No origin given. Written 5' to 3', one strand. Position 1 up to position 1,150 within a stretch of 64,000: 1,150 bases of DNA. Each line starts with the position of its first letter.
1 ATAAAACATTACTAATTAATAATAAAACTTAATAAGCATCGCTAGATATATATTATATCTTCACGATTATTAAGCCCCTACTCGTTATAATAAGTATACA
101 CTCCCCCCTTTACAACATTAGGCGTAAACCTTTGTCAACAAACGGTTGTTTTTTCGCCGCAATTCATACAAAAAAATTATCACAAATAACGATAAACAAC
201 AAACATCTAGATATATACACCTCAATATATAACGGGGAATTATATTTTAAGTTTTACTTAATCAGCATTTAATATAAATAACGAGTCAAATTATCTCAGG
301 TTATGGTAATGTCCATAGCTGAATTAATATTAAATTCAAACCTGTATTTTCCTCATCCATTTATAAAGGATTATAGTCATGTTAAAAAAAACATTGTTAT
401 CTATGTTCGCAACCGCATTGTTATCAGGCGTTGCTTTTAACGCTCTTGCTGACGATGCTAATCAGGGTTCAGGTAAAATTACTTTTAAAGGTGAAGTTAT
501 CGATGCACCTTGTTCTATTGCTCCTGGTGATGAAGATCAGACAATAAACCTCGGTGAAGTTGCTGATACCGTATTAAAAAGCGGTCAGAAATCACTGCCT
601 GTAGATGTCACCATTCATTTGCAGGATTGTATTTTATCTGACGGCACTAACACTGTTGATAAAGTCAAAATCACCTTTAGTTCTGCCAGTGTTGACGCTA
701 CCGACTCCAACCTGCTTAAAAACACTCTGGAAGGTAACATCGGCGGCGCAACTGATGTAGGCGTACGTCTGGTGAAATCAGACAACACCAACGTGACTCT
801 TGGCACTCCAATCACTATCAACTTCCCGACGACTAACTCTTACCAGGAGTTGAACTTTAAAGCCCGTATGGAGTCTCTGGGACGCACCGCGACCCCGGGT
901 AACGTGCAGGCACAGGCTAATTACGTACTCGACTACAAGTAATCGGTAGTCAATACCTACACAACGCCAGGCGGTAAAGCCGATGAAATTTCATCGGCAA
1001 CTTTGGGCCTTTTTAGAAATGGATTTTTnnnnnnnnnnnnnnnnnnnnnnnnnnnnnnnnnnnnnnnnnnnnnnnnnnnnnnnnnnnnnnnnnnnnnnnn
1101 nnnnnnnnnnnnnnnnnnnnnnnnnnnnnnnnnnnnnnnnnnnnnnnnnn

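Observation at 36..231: Two copies of a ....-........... motif about 165 bp apart upstream of the fimbrial subunit gene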

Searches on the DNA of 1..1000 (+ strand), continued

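Call 26: search_dna_similar(query=window:34-68:+, collection=ecoli_genomes, mode=distant, max_evalue=10, max_rows=40, rows=spread)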
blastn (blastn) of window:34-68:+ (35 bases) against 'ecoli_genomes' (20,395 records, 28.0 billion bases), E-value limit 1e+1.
Records with a match: 992; places in all: 992; records where one place covers at least 80% of the query: 992.
Genomes with a match: 992 of 5426; with a place that covers at least 80% of the query: 992. Places per genome that has any: lowest 1, median 1, highest 1. On chromosomes: 991 places; on plasmids: 1.
Best place of each record, by identity: >=99% 318; 95-99% 30; 90-95% 641; 80-90% 3.
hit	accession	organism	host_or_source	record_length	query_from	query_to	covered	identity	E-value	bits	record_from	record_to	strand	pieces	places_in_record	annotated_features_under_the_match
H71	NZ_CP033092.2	Escherichia coli DSM 30083 = JCM 1649 = ATCC 11775 strain ...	-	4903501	1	35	100%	100.0%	7e-9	64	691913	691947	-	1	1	none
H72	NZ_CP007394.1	Escherichia coli strain ST2747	-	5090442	1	35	100%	100.0%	7e-9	64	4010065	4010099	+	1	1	none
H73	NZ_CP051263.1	Escherichia coli CFT073 strain CFT073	missing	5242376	1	35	100%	100.0%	7e-9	64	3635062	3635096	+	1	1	none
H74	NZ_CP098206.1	Escherichia coli strain Z0117EC0054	Canis lupus familiaris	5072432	1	35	100%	100.0%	7e-9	64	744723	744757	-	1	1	none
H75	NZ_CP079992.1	Escherichia coli strain KMS2001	laboratory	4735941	1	35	100%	100.0%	7e-9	64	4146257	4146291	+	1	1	none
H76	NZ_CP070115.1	Escherichia coli strain FDAARGOS_1298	Homo sapiens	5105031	1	35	100%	100.0%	7e-9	64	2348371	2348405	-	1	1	none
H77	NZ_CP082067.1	Escherichia coli strain MS20673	Homo sapiens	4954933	1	35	100%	100.0%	7e-9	64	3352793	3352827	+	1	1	none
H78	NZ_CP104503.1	Escherichia coli strain E1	Poultry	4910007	1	35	100%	100.0%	7e-9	64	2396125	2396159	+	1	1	none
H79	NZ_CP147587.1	Escherichia coli strain GN06667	Homo sapiens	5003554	1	35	100%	100.0%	7e-9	64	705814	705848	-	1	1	none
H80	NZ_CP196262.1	Escherichia coli strain AH21E028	Homo sapiens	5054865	1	35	100%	100.0%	7e-9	64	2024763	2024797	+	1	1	none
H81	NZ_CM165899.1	Escherichia coli strain N21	Homo sapiens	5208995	1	35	100%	100.0%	7e-9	64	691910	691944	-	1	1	none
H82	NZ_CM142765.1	Escherichia coli strain GPEC505-623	chicken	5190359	1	35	100%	100.0%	7e-9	64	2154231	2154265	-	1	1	none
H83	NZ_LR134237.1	Escherichia coli strain NCTC9022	missing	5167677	1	35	100%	100.0%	7e-9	64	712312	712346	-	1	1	none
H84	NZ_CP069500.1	Escherichia coli strain FDAARGOS_1258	Homo sapiens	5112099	1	35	100%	97.1%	3e-7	60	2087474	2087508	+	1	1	none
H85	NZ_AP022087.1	Escherichia coli strain WP4-S18-ESBL-07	-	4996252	1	35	100%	94.3%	4e-6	55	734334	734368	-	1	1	none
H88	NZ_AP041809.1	Escherichia coli O166:H15 strain JNE21-003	Homo sapiens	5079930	1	35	100%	94.3%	4e-6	55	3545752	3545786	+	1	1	none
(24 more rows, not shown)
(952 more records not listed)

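Call 33: search_rna_families(source=L001, start=7550, end=8450, threshold=evalue, max_evalue=1)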
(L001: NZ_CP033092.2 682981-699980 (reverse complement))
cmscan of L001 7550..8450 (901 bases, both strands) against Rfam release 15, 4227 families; matches with E-value up to 1: 0.
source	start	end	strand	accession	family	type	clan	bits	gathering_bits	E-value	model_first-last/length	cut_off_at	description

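Call 53: get_annotated_region(hit=H73, flank=450)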
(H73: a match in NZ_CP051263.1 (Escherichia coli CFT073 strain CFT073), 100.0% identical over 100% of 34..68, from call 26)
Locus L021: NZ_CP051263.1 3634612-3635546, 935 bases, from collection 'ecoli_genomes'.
description: Escherichia coli CFT073 chromosome, complete genome
organism: Escherichia coli CFT073 strain CFT073 (NCBI taxid 199310)
replicon: chromosome; assembly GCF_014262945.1
host: -; source: missing; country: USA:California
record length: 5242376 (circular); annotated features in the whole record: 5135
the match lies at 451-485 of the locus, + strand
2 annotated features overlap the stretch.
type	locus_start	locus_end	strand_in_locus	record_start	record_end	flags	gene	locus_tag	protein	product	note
CDS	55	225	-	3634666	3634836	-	-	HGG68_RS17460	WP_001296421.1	hypothetical protein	-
CDS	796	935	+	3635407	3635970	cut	-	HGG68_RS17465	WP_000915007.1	fimbrial-like protein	-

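Call 59: search_dna_similar(query=window:196-232:+, collection=ecoli_genomes, mode=distant, max_evalue=10, max_rows=25, rows=spread)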
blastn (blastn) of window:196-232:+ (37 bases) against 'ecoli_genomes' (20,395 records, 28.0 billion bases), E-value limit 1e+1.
Records with a match: 348; places in all: 348; records where one place covers at least 80% of the query: 348.
Genomes with a match: 348 of 5426; with a place that covers at least 80% of the query: 348. Places per genome that has any: lowest 1, median 1, highest 1. On chromosomes: 348 places; on plasmids: 0.
Best place of each record, by identity: >=99% 172; 95-99% 169; 90-95% 4; 80-90% 3.
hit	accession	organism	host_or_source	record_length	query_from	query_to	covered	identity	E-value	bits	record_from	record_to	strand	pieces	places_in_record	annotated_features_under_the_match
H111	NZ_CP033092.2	Escherichia coli DSM 30083 = JCM 1649 = ATCC 11775 strain ...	-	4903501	1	37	100%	100.0%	7e-10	68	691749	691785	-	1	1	none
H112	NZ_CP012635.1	Escherichia coli strain SF-088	Homo sapiens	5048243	1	37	100%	100.0%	7e-10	68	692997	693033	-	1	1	none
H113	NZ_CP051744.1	Escherichia coli strain SCU-484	Homo sapiens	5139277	1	37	100%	100.0%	7e-10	68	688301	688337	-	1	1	none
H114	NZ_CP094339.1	Escherichia coli strain W224N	cerebrospinal fluid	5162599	1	37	100%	100.0%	7e-10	68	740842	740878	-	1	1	none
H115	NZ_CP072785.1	Escherichia coli strain JA0265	not applicable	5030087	1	37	100%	100.0%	7e-10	68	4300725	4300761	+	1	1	none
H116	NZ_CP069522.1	Escherichia coli strain FDAARGOS_1267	Homo sapiens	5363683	1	37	100%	100.0%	7e-10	68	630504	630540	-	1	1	none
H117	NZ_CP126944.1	Escherichia coli O1:K1:H7 strain APEC E16002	Gallus gallus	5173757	1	37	100%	100.0%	7e-10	68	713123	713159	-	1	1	none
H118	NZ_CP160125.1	Escherichia coli strain 729_021014_1_4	Poultry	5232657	1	37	100%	100.0%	7e-10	68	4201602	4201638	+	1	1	none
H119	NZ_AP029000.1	Escherichia coli strain GU2018_CL13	Homo sapiens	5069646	1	37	100%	100.0%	7e-10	68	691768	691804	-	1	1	none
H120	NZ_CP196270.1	Escherichia coli strain AH20K059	Homo sapiens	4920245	1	37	100%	100.0%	7e-10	68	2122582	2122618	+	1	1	none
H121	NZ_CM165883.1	Escherichia coli strain N61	Homo sapiens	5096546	1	37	100%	100.0%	7e-10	68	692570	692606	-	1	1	none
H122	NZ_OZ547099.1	Escherichia coli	Homo sapiens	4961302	1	37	100%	100.0%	7e-10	68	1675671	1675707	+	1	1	none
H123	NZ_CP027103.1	Escherichia coli strain RM14723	dog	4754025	1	37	100%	97.3%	3e-8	64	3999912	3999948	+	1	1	none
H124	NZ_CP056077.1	Escherichia coli strain MS1170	Gallus gallus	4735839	1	37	100%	97.3%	3e-8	64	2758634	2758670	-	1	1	none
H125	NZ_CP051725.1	Escherichia coli strain SCU-112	Homo sapiens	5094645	1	37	100%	97.3%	3e-8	64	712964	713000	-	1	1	none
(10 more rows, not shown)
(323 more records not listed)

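Call 60: get_annotated_region(hit=H35, flank=30)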
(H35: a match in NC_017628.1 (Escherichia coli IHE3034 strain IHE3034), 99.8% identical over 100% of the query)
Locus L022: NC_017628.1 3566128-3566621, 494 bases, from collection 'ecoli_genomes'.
description: Escherichia coli IHE3034, complete sequence
organism: Escherichia coli IHE3034 strain IHE3034 (NCBI taxid 714962)
replicon: chromosome; assembly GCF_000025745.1
host: -; source: -; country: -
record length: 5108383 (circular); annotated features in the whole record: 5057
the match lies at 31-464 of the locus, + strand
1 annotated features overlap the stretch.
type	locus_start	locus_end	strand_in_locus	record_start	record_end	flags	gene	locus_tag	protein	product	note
CDS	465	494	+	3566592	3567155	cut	-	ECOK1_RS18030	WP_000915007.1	fimbrial-like protein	-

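Call 61: get_annotated_region(hit=H38, flank=30)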
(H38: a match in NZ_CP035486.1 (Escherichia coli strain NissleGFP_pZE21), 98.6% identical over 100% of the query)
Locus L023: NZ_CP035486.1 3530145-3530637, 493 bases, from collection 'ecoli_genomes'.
description: Escherichia coli strain NissleGFP_pZE21 chromosome, complete genome
organism: Escherichia coli strain NissleGFP_pZE21 (NCBI taxid 562)
replicon: chromosome; assembly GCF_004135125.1
host: -; source: cell culture; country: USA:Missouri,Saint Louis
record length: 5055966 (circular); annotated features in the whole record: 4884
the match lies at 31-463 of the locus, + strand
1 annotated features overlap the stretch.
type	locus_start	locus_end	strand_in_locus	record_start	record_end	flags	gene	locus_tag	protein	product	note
CDS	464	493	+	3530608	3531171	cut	-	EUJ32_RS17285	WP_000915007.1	fimbrial-like protein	-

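Call 62: get_annotated_region(hit=H41, flank=30)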
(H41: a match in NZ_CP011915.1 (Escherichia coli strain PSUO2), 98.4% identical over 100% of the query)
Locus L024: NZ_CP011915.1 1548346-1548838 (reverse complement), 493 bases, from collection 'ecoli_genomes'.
description: Escherichia coli strain PSUO2 chromosome, complete genome
organism: Escherichia coli strain PSUO2 (NCBI taxid 562)
replicon: chromosome; assembly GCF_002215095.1
host: Gallus gallus domesticus; source: peritoneal cavity; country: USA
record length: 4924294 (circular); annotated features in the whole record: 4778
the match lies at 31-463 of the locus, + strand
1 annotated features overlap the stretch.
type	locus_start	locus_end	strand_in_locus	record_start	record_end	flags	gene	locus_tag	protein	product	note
CDS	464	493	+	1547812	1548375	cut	-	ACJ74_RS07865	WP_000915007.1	fimbrial-like protein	-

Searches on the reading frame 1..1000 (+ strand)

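Call 66: search_protein_families(library=pfam, proteins=[L001:7638-7805:-])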
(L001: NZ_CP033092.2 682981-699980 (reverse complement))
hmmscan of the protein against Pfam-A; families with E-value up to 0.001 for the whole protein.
L001:7638-7805:- (55 aa): 0 families
